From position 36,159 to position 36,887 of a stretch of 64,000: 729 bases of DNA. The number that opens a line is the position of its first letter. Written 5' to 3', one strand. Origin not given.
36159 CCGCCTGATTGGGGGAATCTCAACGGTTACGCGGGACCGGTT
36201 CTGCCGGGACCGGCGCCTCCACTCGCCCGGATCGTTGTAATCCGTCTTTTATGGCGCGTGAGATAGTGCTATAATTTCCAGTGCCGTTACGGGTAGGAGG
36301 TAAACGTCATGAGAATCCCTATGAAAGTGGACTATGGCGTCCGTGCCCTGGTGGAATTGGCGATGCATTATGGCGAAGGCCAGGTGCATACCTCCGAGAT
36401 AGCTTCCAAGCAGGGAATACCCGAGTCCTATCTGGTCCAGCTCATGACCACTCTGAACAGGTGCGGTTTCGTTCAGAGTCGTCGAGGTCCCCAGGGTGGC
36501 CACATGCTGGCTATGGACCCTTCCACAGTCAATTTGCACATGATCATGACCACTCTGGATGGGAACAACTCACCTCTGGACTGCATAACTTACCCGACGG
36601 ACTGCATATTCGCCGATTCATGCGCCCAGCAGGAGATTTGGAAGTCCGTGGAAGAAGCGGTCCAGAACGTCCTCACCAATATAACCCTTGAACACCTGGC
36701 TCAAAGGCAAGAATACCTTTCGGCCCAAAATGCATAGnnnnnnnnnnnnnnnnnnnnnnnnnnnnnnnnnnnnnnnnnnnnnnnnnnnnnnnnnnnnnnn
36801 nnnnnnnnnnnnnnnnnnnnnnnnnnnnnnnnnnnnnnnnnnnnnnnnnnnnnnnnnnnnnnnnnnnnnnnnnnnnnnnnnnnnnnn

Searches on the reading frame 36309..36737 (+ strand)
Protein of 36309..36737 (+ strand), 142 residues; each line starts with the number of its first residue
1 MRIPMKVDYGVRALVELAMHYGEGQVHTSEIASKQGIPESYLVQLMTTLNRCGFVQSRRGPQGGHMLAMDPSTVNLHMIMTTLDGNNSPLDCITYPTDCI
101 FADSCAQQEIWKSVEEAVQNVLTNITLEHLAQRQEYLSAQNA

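Call 9: search_protein_families(library=pfam, proteins=[window:36309-36737:+])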
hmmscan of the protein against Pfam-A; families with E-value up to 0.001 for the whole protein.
window:36309-36737:+ (142 aa): 2 families
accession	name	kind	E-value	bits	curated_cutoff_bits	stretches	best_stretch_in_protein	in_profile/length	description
PF02082.26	Rrf2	-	1.1e-34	119.8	30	1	6-132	4-131/132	Iron-dependent Transcriptional regulator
PF03444.21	HrcA_DNA-bdg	-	0.00016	21.7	21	1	12-66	11-64/79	Winged helix-turn-helix transcription repressor, HrcA DNA-binding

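Call 34: search_protein_families(library=ncbifam, proteins=[window:36309-36737:+])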
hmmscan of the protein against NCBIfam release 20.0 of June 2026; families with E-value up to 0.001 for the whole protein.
window:36309-36737:+ (142 aa): 7 families
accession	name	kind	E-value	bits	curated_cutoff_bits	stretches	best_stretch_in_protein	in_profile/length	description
TIGR00738.1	rrf2_super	superfamily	3.3e-35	120.9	73.3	1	1-131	1-131/132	Rrf2 family transcriptional regulator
NF047409.1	Cys_reg_CymR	equivalog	2.9e-25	89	195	1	1-136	1-129/139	cysteine metabolism transcriptional regulator CymR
TIGR02010.1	IscR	equivalog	5e-24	84.7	207.55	1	1-135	1-134/135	Fe-S cluster assembly transcriptional regulator IscR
NF008110.0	PRK10857.1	equivalog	7.1e-23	81.2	275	1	1-138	1-137/164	Fe-S cluster assembly transcriptional regulator IscR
TIGR02944.1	suf_reg_Xantho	equivalog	2.4e-17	63.5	110.65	1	2-128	3-128/130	SUF system Fe-S cluster assembly regulator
NF008886.0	PRK11920.1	equivalog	8.2e-14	51.6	193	1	1-135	1-135/153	iron-responsive transcriptional regulator RirA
NF008240.0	PRK11014.1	equivalog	1.5e-10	41.3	182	1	7-135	7-132/141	nitric oxide-sensing transcriptional repressor NsrR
